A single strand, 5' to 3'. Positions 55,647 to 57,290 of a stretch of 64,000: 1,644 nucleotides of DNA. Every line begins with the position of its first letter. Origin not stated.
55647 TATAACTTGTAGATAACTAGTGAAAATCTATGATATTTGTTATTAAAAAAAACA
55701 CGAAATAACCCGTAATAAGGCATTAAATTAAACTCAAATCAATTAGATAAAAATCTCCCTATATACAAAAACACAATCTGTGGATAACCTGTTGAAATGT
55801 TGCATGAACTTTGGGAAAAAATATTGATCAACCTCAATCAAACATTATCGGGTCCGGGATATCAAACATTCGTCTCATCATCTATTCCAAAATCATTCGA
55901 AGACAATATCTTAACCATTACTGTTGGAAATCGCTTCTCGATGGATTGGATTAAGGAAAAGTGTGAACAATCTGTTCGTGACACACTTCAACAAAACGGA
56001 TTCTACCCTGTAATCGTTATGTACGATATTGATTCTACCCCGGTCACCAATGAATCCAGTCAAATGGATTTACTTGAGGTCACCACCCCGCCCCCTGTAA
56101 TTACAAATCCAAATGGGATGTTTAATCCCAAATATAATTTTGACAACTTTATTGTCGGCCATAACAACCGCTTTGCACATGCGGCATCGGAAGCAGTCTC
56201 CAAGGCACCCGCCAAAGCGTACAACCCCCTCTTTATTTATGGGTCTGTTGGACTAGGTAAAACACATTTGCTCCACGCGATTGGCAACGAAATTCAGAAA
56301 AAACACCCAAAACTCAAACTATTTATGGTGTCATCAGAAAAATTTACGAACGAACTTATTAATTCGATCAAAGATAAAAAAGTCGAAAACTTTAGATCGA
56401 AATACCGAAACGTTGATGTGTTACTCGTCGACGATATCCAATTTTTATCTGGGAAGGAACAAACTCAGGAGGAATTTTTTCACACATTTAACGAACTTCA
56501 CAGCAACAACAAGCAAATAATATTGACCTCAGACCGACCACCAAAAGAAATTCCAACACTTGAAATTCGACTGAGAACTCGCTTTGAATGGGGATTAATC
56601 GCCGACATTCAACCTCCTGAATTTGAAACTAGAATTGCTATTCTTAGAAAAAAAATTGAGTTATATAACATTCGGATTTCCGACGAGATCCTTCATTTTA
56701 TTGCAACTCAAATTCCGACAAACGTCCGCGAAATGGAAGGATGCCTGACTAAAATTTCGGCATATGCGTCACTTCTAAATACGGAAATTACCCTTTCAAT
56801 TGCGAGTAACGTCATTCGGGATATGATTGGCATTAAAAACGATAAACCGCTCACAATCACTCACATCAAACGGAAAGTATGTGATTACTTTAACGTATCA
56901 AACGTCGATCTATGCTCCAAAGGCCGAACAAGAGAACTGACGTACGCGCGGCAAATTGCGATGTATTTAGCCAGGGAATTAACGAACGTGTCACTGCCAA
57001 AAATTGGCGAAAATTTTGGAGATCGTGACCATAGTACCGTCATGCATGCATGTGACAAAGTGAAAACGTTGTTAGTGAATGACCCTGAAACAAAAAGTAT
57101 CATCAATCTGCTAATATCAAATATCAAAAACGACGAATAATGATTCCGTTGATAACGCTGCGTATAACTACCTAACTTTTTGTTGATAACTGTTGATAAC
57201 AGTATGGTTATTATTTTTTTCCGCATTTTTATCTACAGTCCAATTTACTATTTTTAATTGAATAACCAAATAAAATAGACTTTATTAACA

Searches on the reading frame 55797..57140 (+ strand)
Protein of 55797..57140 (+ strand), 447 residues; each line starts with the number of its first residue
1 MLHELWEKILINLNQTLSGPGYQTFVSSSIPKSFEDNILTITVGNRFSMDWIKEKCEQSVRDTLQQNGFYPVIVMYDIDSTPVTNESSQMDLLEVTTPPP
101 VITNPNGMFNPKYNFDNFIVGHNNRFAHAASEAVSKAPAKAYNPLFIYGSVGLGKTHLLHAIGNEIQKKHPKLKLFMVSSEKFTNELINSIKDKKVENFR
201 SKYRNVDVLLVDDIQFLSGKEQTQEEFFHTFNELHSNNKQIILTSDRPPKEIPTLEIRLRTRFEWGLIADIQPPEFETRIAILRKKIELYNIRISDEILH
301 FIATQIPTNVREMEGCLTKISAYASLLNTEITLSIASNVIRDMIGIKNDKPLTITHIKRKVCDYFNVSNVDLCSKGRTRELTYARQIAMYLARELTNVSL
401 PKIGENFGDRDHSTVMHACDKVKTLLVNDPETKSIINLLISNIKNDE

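Call 13: find_related_loci(query=window:55797-57140:+, collection=genome_contigs, flank=10000)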
Query window:55797-57140:+ (447 aa) in genome_contigs; peptide patterns used: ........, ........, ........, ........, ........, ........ (x = any residue, [..] = any of these).
600 stretches matched a pattern (row limit reached: there are more); 600 encode a relative of the query (tblastn E <= 1e-3); the best 80 are kept; 80 distinct loci.
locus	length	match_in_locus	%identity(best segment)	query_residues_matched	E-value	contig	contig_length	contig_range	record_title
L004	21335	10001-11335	51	4-445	2e-152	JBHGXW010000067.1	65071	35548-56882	MAG: Paenibacillaceae bacterium isolate N2OR2_T1.20 N2OR2_T1_k141_53908, whole genome shotgun sequence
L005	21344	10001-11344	51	1-447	3e-150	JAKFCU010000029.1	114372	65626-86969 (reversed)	MAG: Brevibacillus sp. isolate LC029 contig-124_118, whole genome shotgun sequence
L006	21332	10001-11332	49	2-445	3e-148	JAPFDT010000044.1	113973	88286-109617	MAG: Pseudogracilibacillus sp. isolate bin_8_DannyCat k141_65436, whole genome shotgun sequence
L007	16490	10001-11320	50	4-445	2e-146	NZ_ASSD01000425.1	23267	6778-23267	Paenibacillus zanthoxyli JH29 S8_contig00082, whole genome shotgun sequence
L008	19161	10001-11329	49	5-445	2e-145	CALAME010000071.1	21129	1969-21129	MAG TPA_asm: uncultured Paenibacillaceae bacterium isolate SRR6713629_bin.25_CONCOCT_v1.1_MAG genome assembly, contig: E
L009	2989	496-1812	52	2-437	8e-152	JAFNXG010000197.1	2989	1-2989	MAG: Clostridium sp. isolate RGIG206 Dairy_cattle_Cecum-5__c819119, whole genome shotgun sequence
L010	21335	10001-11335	50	2-446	3e-144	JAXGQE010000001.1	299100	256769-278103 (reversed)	MAG: Candidatus Sumerlaeota bacterium isolate AnMBR.bin319 bin319_1, whole genome shotgun sequence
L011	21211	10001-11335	49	2-445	1e-143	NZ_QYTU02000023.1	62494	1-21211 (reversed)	Siminovitchia fortis strain DSM 16012 Scaffold23, whole genome shotgun sequence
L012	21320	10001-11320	50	4-445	2e-143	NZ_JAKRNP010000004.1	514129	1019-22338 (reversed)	Paenibacillus sp. ACRSA NODE_4_length_514129_cov_21.552104_pilon, whole genome shotgun sequence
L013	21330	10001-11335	48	6-445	2e-142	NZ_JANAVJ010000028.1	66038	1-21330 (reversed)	Paenibacillus sp. MZ04-78.2 NODE_28_length_66038_cov_254.430785, whole genome shotgun sequence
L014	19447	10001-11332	50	2-445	2e-142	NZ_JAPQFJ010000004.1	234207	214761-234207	Clostridium brassicae strain ZC22-4 spades_K_17_127_4, whole genome shotgun sequence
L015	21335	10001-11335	48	6-445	2e-142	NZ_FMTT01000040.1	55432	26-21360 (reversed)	Paenibacillus tianmuensis strain CGMCC 1.8946, whole genome shotgun sequence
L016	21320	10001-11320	49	4-445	1e-141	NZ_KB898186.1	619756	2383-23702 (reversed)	Paenibacillus massiliensis 2301065 = DSM 16942 D328DRAFT_scaffold00002.2, whole genome shotgun sequence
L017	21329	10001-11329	48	3-445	7e-141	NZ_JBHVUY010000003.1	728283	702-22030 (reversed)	Paenibacillus sp. NPDC058174 NPDC058174_T31_E4.ctg-0003, whole genome shotgun sequence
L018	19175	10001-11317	50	2-443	4e-140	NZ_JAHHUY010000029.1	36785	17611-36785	Clostridium tyrobutyricum strain FAM25158=Cl_52 NODE_29_length_36785_cov_221.541320, whole genome shotgun sequence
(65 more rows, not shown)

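Call 56: search_protein_families(library=pfam, proteins=[L005:14472-16391:+, L005:14221-14475:+, L005:12838-13071:+], max_evalue=0.001)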
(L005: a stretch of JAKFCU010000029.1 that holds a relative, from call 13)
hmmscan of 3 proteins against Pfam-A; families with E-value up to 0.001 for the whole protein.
L005:14472-16391:+ (639 aa): 4 families
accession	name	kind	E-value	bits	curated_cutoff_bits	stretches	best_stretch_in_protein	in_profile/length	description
PF00204.31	DNA_gyraseB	-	6.5e-65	218.2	27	1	226-395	1-172/173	DNA gyrase B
PF00986.26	DNA_gyraseB_C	-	7.4e-33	113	29.8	1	568-628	3-63/63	DNA gyrase B subunit, carboxyl terminus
PF01751.28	Toprim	-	1.3e-20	73.8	23.1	1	424-535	1-95/96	Toprim domain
PF02518.31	HATPase_c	-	5.9e-17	62.6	26.4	1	38-178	3-109/111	Histidine kinase-, DNA gyrase B-, and HSP90-like ATPase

L005:14221-14475:+ (84 aa): 1 family
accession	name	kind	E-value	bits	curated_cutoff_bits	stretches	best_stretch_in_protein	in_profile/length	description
PF04025.18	RemA-like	-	5e-11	43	26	1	2-74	1-72/73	Extracellular matrix regulatory protein A-like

L005:12838-13071:+ (77 aa): 1 family
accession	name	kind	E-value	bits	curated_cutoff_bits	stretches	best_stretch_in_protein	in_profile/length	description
PF13275.11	S4_2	-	1.7e-26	92.3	24.6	1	8-67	3-62/65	S4 domain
